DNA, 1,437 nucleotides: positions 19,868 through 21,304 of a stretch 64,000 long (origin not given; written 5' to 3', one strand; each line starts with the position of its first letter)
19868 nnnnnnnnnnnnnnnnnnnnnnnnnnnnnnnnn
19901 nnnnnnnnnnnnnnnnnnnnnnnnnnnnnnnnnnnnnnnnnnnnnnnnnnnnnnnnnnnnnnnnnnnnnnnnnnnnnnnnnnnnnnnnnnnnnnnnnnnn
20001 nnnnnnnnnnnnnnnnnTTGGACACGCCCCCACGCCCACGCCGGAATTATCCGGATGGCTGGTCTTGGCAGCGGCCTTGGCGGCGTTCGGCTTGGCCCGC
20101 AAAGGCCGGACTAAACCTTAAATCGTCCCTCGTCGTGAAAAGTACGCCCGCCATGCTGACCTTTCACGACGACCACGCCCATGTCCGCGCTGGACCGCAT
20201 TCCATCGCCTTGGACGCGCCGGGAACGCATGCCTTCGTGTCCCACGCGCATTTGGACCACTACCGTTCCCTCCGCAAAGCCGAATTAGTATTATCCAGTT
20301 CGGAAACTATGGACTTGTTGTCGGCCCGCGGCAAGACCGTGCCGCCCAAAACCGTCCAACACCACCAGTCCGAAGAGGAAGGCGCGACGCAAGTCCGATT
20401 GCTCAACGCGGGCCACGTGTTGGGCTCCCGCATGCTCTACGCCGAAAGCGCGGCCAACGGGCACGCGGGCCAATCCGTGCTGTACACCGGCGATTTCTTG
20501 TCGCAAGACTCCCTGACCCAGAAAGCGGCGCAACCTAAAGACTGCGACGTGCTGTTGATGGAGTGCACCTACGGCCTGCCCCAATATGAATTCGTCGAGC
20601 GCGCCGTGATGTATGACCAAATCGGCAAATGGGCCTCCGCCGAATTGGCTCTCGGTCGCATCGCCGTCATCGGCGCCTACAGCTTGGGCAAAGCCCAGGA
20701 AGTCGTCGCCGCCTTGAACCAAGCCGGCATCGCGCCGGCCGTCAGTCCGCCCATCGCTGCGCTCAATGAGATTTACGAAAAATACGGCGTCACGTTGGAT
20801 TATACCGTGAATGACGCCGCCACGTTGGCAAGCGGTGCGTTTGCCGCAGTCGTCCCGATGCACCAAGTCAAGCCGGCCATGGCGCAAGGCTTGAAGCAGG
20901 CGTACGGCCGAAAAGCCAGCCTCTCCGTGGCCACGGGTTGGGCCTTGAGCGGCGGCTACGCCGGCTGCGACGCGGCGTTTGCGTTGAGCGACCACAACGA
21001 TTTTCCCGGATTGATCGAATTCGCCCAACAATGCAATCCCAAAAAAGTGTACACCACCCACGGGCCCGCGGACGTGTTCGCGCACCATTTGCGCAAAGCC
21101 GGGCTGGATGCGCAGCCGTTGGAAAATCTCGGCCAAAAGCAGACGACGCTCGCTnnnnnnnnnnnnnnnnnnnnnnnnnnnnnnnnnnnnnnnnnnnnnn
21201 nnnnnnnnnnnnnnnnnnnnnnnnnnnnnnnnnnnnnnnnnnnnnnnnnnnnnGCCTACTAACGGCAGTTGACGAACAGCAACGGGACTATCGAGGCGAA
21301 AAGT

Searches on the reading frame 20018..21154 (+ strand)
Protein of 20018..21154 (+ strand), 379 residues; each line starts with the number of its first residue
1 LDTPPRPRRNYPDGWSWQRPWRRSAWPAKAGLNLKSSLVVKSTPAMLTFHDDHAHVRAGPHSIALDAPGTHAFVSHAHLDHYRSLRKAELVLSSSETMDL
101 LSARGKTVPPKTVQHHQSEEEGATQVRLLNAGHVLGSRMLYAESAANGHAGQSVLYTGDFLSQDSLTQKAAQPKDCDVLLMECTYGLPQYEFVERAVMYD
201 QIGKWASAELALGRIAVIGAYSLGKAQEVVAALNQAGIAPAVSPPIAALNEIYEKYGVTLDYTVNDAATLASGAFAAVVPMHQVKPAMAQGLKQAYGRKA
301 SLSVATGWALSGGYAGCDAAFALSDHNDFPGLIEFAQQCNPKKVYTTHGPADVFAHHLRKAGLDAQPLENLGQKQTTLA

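Call 77: search_protein_families(library=pfam, proteins=[window:20018-21154:+], max_evalue=0.001)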
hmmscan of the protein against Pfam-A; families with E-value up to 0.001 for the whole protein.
window:20018-21154:+ (379 aa): 1 family
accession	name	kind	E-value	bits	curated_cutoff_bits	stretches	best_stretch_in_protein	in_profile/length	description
PF07521.17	RMMBL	-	8e-05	23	21.6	1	323-360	14-51/63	Zn-dependent metallo-hydrolase RNA specificity domain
